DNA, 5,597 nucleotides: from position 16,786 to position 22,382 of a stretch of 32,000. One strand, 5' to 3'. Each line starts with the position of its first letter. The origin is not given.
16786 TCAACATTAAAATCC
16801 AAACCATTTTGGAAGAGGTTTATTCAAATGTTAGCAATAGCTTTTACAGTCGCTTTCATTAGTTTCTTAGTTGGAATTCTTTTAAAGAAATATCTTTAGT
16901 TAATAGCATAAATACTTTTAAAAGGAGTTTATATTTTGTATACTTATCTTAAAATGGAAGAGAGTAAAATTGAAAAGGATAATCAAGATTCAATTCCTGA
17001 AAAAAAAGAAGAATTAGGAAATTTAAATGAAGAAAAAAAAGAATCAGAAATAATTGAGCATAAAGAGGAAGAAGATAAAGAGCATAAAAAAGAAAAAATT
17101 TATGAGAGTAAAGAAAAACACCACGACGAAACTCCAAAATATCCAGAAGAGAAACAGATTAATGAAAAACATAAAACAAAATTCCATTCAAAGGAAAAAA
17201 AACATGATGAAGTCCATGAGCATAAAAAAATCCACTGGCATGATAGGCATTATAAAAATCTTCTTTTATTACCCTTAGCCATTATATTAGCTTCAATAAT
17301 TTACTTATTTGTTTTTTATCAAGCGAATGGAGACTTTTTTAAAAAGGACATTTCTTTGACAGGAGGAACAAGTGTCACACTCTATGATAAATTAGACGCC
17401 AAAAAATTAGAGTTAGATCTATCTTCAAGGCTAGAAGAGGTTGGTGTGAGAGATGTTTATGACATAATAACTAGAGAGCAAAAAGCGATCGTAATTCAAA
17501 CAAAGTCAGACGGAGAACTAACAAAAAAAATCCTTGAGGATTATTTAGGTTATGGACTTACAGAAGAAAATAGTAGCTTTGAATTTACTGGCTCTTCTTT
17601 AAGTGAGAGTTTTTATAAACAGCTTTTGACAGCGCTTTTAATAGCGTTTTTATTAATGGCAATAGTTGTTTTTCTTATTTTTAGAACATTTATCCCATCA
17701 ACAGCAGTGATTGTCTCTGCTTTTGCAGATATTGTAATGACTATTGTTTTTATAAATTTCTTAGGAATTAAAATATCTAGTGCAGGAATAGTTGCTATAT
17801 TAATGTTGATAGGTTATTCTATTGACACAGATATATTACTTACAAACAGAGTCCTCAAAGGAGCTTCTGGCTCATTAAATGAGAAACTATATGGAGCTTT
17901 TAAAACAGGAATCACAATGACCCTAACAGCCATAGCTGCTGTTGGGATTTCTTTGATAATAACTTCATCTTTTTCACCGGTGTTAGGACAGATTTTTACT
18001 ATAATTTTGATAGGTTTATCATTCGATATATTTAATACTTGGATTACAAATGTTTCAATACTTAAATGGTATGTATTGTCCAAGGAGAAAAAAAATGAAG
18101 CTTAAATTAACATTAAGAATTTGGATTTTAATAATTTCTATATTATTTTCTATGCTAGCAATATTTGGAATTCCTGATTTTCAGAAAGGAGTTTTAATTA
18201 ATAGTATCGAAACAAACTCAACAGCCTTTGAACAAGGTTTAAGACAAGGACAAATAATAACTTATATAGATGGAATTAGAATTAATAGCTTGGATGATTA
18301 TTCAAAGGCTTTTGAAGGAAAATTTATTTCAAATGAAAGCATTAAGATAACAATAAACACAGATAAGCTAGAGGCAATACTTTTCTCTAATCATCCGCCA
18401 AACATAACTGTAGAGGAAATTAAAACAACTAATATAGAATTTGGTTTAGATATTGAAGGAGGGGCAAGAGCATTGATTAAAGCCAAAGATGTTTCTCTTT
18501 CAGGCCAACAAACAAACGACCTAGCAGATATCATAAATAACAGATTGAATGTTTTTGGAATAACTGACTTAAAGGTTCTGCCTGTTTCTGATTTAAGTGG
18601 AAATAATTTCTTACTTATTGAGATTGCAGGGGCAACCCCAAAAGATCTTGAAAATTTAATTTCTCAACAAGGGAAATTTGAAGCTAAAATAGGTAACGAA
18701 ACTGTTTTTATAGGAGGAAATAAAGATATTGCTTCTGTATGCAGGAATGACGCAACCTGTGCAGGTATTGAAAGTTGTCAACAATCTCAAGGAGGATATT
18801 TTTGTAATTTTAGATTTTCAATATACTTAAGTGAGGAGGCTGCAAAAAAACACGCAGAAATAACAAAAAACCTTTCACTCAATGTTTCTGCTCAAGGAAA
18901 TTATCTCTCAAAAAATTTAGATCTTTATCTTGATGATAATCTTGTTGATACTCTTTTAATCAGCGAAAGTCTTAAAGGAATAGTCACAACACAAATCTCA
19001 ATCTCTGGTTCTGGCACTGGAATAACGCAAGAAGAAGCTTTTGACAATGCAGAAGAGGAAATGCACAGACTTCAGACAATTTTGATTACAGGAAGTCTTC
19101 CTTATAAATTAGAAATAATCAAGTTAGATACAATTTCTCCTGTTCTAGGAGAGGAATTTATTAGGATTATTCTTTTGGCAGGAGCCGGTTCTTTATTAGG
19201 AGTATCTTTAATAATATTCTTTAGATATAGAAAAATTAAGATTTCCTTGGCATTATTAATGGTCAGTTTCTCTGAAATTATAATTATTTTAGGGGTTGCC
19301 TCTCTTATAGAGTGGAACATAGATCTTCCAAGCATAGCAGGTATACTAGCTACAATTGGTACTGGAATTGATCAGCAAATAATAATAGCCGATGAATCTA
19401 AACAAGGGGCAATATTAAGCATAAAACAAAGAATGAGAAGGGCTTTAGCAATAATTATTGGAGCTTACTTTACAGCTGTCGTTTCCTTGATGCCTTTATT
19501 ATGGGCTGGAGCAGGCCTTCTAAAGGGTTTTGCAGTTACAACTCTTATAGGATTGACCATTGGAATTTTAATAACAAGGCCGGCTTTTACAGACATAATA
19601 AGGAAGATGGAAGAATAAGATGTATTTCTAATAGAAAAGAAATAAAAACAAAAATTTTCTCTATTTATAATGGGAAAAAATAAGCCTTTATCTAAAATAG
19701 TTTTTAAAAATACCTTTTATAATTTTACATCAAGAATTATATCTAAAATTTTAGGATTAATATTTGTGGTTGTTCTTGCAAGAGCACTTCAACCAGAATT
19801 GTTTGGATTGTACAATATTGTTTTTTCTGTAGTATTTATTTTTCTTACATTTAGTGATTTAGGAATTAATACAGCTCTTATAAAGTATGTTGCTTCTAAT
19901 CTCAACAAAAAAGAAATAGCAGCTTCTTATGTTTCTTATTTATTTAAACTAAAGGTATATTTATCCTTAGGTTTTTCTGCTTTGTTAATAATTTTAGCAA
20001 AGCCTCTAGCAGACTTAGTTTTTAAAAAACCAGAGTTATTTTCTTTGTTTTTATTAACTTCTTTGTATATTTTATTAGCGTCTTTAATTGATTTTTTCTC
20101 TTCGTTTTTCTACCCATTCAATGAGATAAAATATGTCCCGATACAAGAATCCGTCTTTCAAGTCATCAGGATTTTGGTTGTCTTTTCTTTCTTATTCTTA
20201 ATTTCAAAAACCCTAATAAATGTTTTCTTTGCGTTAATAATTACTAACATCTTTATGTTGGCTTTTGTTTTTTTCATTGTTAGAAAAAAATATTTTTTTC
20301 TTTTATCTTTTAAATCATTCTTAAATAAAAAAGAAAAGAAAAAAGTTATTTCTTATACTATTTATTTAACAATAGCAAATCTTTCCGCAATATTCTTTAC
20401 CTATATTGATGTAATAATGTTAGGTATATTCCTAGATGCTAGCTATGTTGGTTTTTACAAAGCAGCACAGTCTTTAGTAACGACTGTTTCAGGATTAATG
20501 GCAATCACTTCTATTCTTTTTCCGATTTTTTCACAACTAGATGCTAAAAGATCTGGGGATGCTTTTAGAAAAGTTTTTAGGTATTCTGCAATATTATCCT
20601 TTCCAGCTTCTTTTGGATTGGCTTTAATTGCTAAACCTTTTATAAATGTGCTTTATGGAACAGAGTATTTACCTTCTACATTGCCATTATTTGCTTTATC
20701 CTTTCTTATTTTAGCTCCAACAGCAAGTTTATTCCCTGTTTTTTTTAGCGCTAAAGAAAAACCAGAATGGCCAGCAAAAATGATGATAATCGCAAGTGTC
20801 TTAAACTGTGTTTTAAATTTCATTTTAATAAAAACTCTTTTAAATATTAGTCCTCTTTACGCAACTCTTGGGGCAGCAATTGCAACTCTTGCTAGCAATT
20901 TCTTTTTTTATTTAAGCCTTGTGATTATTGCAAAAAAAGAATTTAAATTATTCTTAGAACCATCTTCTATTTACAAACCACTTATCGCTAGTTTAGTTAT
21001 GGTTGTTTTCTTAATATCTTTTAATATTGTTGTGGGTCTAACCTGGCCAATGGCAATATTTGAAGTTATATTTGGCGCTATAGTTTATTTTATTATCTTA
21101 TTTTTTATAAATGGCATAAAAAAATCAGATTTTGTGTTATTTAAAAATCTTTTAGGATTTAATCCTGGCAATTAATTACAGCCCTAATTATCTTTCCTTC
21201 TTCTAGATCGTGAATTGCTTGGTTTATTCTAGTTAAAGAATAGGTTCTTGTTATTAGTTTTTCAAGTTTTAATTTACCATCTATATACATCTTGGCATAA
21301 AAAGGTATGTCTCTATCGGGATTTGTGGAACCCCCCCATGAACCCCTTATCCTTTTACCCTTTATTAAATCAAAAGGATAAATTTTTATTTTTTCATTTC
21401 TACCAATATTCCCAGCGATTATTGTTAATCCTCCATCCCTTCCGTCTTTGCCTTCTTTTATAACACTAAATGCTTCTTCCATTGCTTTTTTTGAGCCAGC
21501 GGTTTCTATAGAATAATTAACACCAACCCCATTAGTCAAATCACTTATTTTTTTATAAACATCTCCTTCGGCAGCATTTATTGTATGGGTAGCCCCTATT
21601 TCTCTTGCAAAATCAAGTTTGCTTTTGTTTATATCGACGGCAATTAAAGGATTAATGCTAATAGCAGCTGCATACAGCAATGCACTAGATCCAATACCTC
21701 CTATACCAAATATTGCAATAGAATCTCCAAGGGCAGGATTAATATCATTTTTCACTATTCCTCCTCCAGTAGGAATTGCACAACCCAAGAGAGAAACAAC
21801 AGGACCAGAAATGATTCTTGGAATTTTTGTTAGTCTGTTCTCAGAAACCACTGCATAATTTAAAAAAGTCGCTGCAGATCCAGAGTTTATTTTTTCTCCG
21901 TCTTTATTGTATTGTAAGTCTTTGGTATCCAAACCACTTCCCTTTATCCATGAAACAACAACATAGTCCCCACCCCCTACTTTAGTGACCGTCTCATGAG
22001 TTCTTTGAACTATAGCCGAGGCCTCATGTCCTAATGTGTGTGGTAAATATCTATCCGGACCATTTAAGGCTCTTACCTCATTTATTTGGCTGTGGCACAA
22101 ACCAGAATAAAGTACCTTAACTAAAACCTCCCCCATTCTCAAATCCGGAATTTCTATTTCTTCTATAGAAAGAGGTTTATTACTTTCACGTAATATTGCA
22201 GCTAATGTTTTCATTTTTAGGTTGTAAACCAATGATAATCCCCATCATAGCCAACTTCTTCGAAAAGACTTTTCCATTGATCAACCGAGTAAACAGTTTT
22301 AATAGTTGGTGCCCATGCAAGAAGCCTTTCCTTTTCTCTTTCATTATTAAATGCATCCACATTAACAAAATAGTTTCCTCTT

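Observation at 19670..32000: Large nucleotide-sugar tailoring cluster with an unusual enzyme combination for a small archaeal genome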

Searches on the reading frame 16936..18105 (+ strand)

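Call 7: search_protein_families(library=pfam, proteins=[window:16936-18105:+], max_evalue=0.01)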
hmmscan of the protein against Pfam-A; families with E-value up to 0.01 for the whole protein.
window:16936-18105:+ (389 aa): 2 families
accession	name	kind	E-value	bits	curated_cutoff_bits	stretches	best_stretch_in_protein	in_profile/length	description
PF02355.23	SecD_SecF_C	-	2.1e-26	92.9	20.5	1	210-379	13-186/189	Protein export membrane protein SecD/SecF, C-terminal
PF06459.17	RR_TM4-6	-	0.0019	18.5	25.1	1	13-136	91-207/277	Ryanodine Receptor TM 4-6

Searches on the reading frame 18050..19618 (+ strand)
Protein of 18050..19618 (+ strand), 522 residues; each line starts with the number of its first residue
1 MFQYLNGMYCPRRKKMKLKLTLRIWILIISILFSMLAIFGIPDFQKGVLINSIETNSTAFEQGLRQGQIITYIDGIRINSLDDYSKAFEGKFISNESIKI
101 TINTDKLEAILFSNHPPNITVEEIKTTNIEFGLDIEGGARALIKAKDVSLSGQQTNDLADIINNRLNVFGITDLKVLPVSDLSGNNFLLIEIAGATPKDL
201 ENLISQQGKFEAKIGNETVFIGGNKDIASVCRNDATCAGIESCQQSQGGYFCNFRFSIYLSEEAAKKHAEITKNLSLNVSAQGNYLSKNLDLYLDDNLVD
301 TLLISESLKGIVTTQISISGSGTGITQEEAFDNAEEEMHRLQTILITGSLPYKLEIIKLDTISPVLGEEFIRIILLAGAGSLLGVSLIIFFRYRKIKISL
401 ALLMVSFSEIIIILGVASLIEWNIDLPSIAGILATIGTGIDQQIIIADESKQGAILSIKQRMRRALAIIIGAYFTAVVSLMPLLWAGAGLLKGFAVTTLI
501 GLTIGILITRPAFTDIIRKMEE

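Call 7: search_protein_families(library=pfam, proteins=[window:18050-19618:+], max_evalue=0.01)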
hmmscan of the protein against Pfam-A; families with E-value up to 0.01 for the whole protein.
window:18050-19618:+ (522 aa): 3 families
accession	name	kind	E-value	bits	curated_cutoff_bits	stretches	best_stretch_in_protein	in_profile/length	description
PF02355.23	SecD_SecF_C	-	2.1e-16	60.3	20.5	1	353-508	12-174/189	Protein export membrane protein SecD/SecF, C-terminal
PF13180.12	PDZ_2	-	8.4e-05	23.2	27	1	46-92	12-58/80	PDZ domain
PF17820.7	PDZ_6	-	0.00066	19.8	27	1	50-90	2-42/54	PDZ domain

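Call 62: find_homologous_proteins(query=window:18050-19618:+, max_evalue=1e-10)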
Query window:18050-19618:+ (522 aa): 5806 proteins with E <= 1e-10 among 8000 candidates; the best 120 are listed.
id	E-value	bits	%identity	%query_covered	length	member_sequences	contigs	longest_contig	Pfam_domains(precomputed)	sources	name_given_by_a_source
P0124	0.0e+0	1074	100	97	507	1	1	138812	PF02355.23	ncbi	-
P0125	3.8e-241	819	72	100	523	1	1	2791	PF17820.8,PF13180.13,PF02355.23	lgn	-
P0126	6.1e-240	815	73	97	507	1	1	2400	PF17820.8,PF13180.13,PF02355.23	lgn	-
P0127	2.5e-238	810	73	97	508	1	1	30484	PF02355.23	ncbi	ncbi:MAG: hypothetical protein ABIH59_01565 [archaeon]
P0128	3.2e-236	803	71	97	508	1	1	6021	PF17820.8,PF00595.30,PF13180.13,PF02355.23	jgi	jgi:preprotein translocase subunit SecD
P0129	7.2e-234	795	70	97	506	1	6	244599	PF13180.13,PF02355.23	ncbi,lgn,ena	ncbi:MAG: PDZ domain-containing protein [Nanoarchaeota archaeon]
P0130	2.8e-231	786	70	97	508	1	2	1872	PF17820.8,PF13180.13,PF02355.23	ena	-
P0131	2.9e-231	786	71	97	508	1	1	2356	PF17820.8,PF13180.13,PF02355.23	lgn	-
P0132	1.1e-230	784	71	97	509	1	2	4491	PF17820.8,PF02355.23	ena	-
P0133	3.8e-230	783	71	97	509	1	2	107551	PF17820.8,PF13180.13,PF02355.23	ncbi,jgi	-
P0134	4.0e-229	779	70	97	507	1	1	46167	PF13180.13,PF02355.23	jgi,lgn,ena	-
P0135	5.8e-229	779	70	97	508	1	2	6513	PF17820.8,PF02355.23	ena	-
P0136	8.9e-229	778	70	97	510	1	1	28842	PF17820.8,PF00595.30,PF13180.13,PF02355.23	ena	-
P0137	3.6e-228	776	69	97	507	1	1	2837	PF13180.13,PF02355.23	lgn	-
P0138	3.9e-228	776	69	97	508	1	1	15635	PF17820.8,PF00595.30,PF13180.13,PF02355.23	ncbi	-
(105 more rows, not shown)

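Call 63: find_encoding_contigs(protein=P0127, flank=10000, max_places=1)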
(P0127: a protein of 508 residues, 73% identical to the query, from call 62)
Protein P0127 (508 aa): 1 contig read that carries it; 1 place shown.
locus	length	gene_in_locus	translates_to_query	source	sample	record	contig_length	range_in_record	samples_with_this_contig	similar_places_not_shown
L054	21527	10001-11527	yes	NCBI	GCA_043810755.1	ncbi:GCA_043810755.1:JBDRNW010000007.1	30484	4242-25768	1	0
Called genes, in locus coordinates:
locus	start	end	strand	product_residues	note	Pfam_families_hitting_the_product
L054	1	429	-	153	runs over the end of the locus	PF01479:S4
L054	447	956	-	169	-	PF00416:Ribosomal_S13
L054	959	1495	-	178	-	PF04919:DUF655, PF14579:HHH_6 (faint)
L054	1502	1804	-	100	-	PF03874:RNA_pol_Rpb4 (weak)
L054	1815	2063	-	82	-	PF01157:Ribosomal_L21e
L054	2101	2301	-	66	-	-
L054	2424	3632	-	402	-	PF12704:MacB_PCD, PF02687:FtsX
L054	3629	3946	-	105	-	-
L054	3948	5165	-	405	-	PF12704:MacB_PCD, PF02687:FtsX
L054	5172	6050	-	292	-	-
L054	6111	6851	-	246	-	PF02463:SMC_N (faint), PF00005:ABC_tran, PF13304:AAA_21 (faint)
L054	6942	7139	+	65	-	PF01194:RNA_pol_N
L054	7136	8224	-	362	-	PF00933:Glyco_hydro_3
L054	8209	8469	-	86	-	-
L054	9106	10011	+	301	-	PF02355:SecD_SecF_C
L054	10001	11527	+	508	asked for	PF02355:SecD_SecF_C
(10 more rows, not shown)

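Call 64: find_encoding_contigs(protein=P0129, flank=10000, max_places=1)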
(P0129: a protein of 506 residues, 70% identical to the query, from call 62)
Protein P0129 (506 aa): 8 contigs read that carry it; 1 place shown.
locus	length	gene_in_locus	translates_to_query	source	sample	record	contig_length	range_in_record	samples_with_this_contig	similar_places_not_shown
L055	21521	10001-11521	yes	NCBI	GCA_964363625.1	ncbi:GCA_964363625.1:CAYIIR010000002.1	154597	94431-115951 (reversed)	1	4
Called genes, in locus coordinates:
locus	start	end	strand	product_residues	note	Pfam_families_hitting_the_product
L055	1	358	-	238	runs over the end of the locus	PF01193:RNA_pol_L, PF01000:RNA_pol_A_bac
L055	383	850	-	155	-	PF00411:Ribosomal_S11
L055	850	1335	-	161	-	PF01479:S4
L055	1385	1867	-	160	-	PF00416:Ribosomal_S13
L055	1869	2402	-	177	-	PF04919:DUF655, PF14579:HHH_6 (weak)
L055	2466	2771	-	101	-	PF03874:RNA_pol_Rpb4 (weak)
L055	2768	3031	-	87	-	PF01157:Ribosomal_L21e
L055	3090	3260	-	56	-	-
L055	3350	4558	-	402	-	PF12704:MacB_PCD, PF02687:FtsX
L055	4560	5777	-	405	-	PF12704:MacB_PCD, PF02687:FtsX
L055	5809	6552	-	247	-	PF02463:SMC_N, PF00005:ABC_tran, PF13304:AAA_21 (weak)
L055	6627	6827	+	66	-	PF01194:RNA_pol_N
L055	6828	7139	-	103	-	-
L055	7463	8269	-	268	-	-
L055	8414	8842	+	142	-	PF00293:NUDIX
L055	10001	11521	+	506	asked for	PF13180:PDZ_2 (faint), PF02355:SecD_SecF_C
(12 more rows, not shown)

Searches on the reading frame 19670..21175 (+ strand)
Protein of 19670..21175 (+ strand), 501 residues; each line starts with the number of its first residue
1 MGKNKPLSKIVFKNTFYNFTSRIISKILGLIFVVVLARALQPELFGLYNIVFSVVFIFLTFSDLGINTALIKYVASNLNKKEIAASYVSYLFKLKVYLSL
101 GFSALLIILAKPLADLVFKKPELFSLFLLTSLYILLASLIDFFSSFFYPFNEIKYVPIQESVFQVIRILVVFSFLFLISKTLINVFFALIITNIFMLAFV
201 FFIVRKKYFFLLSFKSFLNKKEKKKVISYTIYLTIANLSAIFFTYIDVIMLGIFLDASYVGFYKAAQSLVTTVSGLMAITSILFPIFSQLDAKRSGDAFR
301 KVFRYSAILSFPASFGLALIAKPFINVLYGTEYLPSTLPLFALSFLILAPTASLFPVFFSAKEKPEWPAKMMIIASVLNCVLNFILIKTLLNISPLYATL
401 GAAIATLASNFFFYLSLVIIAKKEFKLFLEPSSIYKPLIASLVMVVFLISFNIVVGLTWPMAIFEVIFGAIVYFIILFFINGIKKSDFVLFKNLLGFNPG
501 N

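Call 4: search_protein_families(library=pfam, proteins=[window:19670-21175:+], max_evalue=0.001)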
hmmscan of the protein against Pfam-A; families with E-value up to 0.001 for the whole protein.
window:19670-21175:+ (501 aa): 3 families
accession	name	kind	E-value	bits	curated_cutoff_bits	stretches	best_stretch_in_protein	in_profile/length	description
PF01943.22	Polysacc_synt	-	9.9e-42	143.7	28.2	1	12-290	2-273/274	Polysaccharide biosynthesis protein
PF13440.11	Polysacc_synt_3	-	4.3e-30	105.4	23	1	35-336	1-291/293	Polysaccharide biosynthesis protein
PF03023.19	MurJ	-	3.2e-09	36.4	27.4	1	48-460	14-436/451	Lipid II flippase MurJ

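Call 5: search_protein_families(library=ncbifam, proteins=[window:19670-21175:+], max_evalue=0.001)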
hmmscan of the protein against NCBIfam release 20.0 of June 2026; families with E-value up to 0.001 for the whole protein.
window:19670-21175:+ (501 aa): 7 families
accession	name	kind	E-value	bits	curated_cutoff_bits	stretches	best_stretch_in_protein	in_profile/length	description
NF007773.0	PRK10459.1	equivalog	1.7e-22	80.1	273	1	21-479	17-466/492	MOP flippase family protein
NF050818.1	PolSacchBiosHfsF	equivalog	2.7e-14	53.1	700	1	22-478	13-458/468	polysaccharide biosynthesis protein HfsF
TIGR02900.1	spore_V_B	equivalog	7.3e-14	51.4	372.3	1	12-475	2-487/488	stage V sporulation protein B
NF047674.1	TeichurnBiosyTuaB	equivalog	3.2e-13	49.5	580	1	20-478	17-467/469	teichuronic acid biosynthesis protein TuaB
NF058658.1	Oglyco_Wzx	exception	5.1e-13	48.8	720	1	13-481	12-464/478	O-glycosylation flippase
TIGR01695.1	murJ_mviN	equivalog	1.6e-08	33.7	235.55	1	11-479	2-487/506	murein biosynthesis integral membrane protein MurJ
TIGR00797.1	matE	subfamily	7.2e-07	28.4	147.4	1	235-458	4-232/396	MATE family efflux transporter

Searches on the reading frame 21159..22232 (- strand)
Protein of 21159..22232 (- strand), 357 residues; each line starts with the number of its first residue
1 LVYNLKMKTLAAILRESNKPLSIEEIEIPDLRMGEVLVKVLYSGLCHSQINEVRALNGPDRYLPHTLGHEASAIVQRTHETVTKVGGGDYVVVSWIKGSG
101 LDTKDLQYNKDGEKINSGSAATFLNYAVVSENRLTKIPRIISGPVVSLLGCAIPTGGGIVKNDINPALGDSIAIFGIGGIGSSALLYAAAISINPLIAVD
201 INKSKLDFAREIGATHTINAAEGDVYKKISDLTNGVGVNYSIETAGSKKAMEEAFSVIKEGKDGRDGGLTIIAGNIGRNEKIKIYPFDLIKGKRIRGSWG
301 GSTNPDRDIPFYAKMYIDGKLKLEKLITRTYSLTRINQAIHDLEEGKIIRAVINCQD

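Call 4: search_protein_families(library=pfam, proteins=[window:21159-22232:-], max_evalue=0.001)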
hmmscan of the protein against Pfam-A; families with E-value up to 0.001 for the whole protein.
window:21159-22232:- (357 aa): 3 families
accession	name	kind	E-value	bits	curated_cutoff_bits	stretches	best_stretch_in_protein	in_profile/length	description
PF00107.32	ADH_zinc_N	-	1.3e-21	77.4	31.8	1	179-303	1-117/129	Zinc-binding dehydrogenase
PF08240.17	ADH_N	-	2.6e-14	53.8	23.5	1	34-138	3-103/104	Alcohol dehydrogenase GroES-like domain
PF13602.12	ADH_zinc_N_2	-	0.00022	22.6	27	1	212-347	1-127/134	Zinc-binding dehydrogenase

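Call 5: search_protein_families(library=ncbifam, proteins=[window:21159-22232:-], max_evalue=0.001)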
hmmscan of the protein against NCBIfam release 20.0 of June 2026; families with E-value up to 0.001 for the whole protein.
window:21159-22232:- (357 aa): 20 families
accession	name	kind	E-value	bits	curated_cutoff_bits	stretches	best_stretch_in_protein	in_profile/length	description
TIGR03989.1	Rxyl_3153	subfamily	1e-62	212.5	440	2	111-354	128-369/370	NDMA-dependent alcohol dehydrogenase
TIGR02818.1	adh_III_F_hyde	equivalog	1.7e-59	201.8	543.95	2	107-354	123-367/368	S-(hydroxymethyl)glutathione dehydrogenase/class III alcohol dehydrogenase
TIGR03451.1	mycoS_dep_FDH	equivalog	1.5e-56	191.7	512.9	1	11-353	4-356/358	S-(hydroxymethyl)mycothiol dehydrogenase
NF006940.0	PRK09422.1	equivalog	6.4e-29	101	344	1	11-354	3-334/338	alcohol dehydrogenase AdhP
NF041097.1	keto_inos_dh_IolM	equivalog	5.9e-27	94.3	450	2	164-348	204-382/389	scyllo-inosose 3-dehydrogenase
TIGR00692.1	tdh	equivalog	2.1e-25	89.5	458.35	1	19-351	9-336/340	L-threonine 3-dehydrogenase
NF007642.0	PRK10309.1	equivalog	3.1e-23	82.6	550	1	12-346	3-336/347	galactitol-1-phosphate 5-dehydrogenase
NF003808.0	PRK05396.1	equivalog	1e-22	80.5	380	1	15-354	7-339/341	L-threonine 3-dehydrogenase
TIGR03201.1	dearomat_had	equivalog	7.4e-20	71.3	338.65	1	16-355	6-348/349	6-hydroxycyclohex-1-ene-1-carbonyl-CoA dehydrogenase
NF010344.0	PRK13771.1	subfamily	1.2e-17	64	349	1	11-347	3-324/334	putative alcohol dehydrogenase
NF047908.1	AldhRedAhr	equivalog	1.1e-16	60.7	470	1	15-348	10-327/335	NADPH-dependent aldehyde reductase Ahr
NF041172.1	AcrlCoa_red_Thmprot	equivalog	2.6e-16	59.5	500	1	11-347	3-325/334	acryloyl-CoA reductase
TIGR03366.1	HpnZ_proposed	hypoth_equivalog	1.4e-15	57.3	328.1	1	29-292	1-271/315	putative phosphonate catabolism associated alcohol dehydrogenase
NF007489.0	PRK10083.1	equivalog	1.3e-13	50.7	376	1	12-254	3-245/339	Zn-dependent oxidoreductase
TIGR01751.1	crot-CoA-red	equivalog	1.4e-12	47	378.55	1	16-235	20-256/398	crotonyl-CoA carboxylase/reductase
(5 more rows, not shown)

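Call 41: search_solved_structures(query=window:21159-22232:-, max_evalue=1e-25)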
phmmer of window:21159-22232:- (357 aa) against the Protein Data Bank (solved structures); distinct sequences matched with E-value up to 1e-25: 73 (the best 60 are shown).
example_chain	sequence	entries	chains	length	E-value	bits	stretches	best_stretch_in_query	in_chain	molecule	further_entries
4rqt_A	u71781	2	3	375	9e-46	159.8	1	108-354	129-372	Alcohol dehydrogenase class-P | Alcohol Dehydrogenase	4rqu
8con_A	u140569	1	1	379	9e-46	159.8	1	109-354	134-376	Alcohol dehydrogenase class-P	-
8gv3_A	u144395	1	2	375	4.8e-45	157.4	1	119-354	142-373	Alcohol dehydrogenase class-3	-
4l0q_A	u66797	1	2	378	6e-45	157.1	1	108-354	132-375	Alcohol dehydrogenase class-3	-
1mc5_A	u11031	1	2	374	6.8e-45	156.9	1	119-354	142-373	Alcohol dehydrogenase class III chi chain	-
3qj5_A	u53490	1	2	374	7.6e-45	156.7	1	119-354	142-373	Alcohol dehydrogenase class-3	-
1m6h_A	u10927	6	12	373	8e-45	156.7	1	119-354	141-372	Glutathione-dependent formaldehyde dehydrogenase | alcohol dehydrogenase class III chi chain | HUMAN CHICHI ALCOHOL DEHYDROGENASE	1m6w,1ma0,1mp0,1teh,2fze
4dl9_A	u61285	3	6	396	1.1e-44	156.2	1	118-354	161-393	Alcohol dehydrogenase class III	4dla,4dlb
8co4_A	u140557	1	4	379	2e-44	155.4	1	107-354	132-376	Alcohol dehydrogenase class-3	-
3uko_A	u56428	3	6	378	2e-44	155.4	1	108-354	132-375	Alcohol dehydrogenase class-3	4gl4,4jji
2fzw_A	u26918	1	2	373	1e-43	153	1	119-354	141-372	Alcohol dehydrogenase class III chi chain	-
5tnx_A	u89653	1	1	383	4.5e-41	144.4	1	119-353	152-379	Alcohol dehydrogenase zinc-binding domain protein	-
1cdo_A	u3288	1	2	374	3.2e-40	141.5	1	102-354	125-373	ALCOHOL DEHYDROGENASE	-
1hdy_A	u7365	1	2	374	2.5e-38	135.3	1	120-353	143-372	ALCOHOL DEHYDROGENASE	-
3cos_A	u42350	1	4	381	7.5e-38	133.7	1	119-353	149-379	Alcohol dehydrogenase 4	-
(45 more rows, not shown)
